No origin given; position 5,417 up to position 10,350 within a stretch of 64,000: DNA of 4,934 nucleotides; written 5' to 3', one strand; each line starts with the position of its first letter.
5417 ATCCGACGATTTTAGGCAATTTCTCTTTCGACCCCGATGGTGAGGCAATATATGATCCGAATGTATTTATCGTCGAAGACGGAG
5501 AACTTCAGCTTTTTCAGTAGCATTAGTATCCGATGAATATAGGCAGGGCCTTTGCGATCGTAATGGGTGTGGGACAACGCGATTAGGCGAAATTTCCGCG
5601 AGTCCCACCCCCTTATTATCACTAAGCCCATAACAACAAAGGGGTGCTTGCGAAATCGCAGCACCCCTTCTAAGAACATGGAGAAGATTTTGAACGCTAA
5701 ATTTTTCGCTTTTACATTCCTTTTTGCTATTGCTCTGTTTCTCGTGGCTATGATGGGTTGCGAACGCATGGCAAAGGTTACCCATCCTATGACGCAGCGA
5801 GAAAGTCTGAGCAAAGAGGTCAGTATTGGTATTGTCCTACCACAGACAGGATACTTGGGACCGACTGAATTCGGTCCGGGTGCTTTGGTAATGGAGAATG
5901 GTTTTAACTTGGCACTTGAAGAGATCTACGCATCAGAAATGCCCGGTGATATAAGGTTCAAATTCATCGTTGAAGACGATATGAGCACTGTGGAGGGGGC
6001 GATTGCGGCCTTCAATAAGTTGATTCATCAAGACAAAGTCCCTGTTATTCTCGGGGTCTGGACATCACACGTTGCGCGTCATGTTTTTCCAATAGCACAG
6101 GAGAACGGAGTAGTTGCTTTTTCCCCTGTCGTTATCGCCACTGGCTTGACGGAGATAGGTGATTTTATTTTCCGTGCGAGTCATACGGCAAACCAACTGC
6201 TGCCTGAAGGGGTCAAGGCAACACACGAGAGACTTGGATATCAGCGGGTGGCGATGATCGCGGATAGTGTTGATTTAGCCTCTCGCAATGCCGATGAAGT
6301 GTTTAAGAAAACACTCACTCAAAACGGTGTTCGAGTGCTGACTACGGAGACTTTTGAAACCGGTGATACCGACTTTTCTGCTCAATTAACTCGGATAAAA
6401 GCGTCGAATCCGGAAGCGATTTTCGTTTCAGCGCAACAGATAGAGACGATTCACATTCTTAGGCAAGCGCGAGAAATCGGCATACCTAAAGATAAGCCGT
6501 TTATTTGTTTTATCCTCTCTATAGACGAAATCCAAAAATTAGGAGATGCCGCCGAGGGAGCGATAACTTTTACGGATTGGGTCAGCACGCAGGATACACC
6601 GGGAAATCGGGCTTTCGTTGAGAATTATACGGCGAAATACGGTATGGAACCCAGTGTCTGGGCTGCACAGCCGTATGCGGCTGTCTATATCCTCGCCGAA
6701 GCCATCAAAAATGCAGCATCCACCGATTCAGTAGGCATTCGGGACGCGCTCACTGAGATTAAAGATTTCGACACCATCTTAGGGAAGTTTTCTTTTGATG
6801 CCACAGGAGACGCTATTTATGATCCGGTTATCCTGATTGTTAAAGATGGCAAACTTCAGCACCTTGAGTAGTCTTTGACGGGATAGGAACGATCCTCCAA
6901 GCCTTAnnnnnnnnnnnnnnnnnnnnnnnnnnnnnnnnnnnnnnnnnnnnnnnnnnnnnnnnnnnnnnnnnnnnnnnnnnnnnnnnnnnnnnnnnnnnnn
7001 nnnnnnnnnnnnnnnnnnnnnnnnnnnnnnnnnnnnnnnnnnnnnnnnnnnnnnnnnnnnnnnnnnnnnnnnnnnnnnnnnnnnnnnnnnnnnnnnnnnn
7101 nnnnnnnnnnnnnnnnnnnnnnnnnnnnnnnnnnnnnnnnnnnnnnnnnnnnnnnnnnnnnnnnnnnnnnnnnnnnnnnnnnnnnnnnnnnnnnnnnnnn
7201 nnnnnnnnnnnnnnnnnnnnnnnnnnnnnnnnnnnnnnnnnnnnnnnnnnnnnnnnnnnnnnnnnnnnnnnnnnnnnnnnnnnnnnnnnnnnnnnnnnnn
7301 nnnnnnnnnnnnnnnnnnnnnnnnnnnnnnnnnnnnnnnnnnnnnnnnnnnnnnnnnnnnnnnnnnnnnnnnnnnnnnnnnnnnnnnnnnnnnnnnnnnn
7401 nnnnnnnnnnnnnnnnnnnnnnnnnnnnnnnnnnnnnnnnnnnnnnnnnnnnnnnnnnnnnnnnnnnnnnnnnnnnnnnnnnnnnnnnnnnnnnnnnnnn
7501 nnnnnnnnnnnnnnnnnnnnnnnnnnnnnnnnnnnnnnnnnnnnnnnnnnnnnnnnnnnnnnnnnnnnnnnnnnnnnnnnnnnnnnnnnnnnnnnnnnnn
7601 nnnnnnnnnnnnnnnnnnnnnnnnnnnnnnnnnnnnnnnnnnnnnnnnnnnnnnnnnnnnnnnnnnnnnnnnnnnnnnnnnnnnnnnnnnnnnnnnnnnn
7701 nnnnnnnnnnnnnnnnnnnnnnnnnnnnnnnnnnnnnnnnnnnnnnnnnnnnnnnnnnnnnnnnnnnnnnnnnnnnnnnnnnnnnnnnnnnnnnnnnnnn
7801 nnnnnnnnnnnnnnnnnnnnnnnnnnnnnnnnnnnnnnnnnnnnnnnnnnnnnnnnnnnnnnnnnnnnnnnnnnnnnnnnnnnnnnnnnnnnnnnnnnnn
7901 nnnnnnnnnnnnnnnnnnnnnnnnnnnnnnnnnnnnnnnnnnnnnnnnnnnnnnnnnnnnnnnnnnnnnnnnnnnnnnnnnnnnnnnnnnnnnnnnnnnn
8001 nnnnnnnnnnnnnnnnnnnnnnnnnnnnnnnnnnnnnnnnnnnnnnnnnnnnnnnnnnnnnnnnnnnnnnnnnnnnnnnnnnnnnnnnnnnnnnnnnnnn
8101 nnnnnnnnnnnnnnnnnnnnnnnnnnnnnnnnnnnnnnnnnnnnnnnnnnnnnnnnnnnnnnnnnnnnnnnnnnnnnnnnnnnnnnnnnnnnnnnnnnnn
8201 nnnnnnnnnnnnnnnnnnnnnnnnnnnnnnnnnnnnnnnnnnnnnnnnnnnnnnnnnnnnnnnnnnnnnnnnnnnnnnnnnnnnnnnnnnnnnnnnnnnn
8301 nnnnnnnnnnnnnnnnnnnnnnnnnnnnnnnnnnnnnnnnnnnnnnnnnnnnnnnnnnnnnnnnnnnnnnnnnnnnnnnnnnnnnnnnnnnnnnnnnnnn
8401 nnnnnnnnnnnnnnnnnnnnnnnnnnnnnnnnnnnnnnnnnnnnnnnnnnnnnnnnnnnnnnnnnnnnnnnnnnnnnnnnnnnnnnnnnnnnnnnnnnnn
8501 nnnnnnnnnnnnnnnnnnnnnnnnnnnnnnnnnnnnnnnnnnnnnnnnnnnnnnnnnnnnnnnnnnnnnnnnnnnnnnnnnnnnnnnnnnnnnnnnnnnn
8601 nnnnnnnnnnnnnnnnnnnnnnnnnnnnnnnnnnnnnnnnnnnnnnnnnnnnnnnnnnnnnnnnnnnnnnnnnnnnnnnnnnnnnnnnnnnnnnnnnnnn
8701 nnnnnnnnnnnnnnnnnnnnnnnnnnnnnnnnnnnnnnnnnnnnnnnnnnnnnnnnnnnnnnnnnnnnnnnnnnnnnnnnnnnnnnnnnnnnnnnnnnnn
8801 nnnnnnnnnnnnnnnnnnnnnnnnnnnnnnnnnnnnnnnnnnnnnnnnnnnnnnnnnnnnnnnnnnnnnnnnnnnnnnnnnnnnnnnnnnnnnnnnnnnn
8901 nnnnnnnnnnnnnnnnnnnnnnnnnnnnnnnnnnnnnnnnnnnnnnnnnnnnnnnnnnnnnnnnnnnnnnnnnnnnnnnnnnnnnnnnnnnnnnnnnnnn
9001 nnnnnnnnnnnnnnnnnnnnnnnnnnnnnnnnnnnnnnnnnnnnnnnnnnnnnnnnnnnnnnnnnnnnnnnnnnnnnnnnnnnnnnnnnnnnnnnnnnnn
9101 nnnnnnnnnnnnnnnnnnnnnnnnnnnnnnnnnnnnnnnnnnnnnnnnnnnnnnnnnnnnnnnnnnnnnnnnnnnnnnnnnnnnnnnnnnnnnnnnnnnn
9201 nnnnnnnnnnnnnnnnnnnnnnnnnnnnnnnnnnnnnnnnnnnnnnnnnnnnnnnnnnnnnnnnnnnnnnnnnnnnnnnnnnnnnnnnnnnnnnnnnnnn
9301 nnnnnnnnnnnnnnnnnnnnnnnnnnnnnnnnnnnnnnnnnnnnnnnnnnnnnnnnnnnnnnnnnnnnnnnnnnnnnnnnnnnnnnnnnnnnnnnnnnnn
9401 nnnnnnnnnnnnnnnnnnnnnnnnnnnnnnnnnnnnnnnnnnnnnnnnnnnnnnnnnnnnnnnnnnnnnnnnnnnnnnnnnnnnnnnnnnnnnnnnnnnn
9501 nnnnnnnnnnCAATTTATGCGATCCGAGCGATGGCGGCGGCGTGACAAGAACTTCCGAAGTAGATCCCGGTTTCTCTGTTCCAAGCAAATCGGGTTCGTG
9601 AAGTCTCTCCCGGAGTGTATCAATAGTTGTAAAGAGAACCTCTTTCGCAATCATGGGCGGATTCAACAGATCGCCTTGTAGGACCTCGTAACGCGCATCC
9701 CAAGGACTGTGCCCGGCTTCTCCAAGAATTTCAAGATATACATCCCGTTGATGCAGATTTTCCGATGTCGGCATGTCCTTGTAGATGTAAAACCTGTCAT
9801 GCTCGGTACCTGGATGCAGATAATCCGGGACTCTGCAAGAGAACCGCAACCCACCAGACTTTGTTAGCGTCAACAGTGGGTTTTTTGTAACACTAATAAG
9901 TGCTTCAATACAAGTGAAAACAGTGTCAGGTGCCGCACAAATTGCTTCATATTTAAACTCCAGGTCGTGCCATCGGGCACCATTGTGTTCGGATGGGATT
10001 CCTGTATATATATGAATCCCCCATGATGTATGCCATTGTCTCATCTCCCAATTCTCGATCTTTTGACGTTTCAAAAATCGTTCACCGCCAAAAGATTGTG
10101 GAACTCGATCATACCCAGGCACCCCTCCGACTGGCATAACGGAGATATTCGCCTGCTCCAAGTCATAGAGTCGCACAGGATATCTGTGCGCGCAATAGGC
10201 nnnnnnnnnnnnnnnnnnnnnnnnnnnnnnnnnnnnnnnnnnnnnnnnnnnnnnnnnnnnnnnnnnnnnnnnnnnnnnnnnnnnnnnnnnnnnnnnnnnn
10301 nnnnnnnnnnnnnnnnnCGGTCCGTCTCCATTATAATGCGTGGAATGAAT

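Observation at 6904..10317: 1137-aa unassigned cytosolic protein with winged-helix C-terminus and weak primase-polymerase-like N-terminus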

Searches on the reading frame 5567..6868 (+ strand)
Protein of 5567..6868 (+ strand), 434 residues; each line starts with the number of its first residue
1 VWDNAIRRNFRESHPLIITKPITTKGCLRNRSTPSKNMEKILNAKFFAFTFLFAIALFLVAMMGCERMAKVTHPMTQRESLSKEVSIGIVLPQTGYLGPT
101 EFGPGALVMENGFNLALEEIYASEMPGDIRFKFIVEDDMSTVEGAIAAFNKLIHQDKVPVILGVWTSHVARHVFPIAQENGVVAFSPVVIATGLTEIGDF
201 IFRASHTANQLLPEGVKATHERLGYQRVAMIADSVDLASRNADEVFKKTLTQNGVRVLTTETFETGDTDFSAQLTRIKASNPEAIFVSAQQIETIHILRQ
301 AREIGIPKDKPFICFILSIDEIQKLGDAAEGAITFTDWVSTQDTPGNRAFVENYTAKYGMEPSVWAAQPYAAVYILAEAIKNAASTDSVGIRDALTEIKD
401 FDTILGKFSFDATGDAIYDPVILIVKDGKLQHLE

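Call 14: search_protein_families(library=pfam, proteins=[window:5567-6868:+], max_evalue=0.001)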
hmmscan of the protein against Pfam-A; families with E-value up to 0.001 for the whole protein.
window:5567-6868:+ (434 aa): 4 families
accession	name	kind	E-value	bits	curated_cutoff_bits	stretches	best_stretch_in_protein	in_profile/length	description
PF13458.12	Peripla_BP_6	-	3.9e-59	201.5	31.7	1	84-418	1-331/343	Periplasmic binding protein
PF01094.35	ANF_receptor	-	3.7e-29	102.3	25.4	1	110-423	3-348/353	Receptor family ligand binding region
PF13433.12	Peripla_BP_5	-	4.8e-29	102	27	1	87-418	3-328/363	Periplasmic binding protein domain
PF13377.12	Peripla_BP_3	-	0.00086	19.9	26.5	0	222-309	6-104/167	Periplasmic binding protein-like domain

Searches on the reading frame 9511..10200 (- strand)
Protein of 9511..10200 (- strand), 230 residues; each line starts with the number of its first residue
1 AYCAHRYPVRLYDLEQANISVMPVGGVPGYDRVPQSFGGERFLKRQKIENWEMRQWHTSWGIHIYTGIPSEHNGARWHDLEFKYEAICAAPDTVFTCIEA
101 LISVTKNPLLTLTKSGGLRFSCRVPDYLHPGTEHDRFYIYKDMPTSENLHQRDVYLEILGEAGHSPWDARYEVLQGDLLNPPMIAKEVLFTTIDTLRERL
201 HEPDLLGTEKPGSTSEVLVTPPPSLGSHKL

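Call 86: search_protein_families(library=pfam, proteins=[window:9511-10200:-], max_evalue=10)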
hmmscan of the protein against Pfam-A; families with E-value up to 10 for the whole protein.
seq(230 aa): 0 families
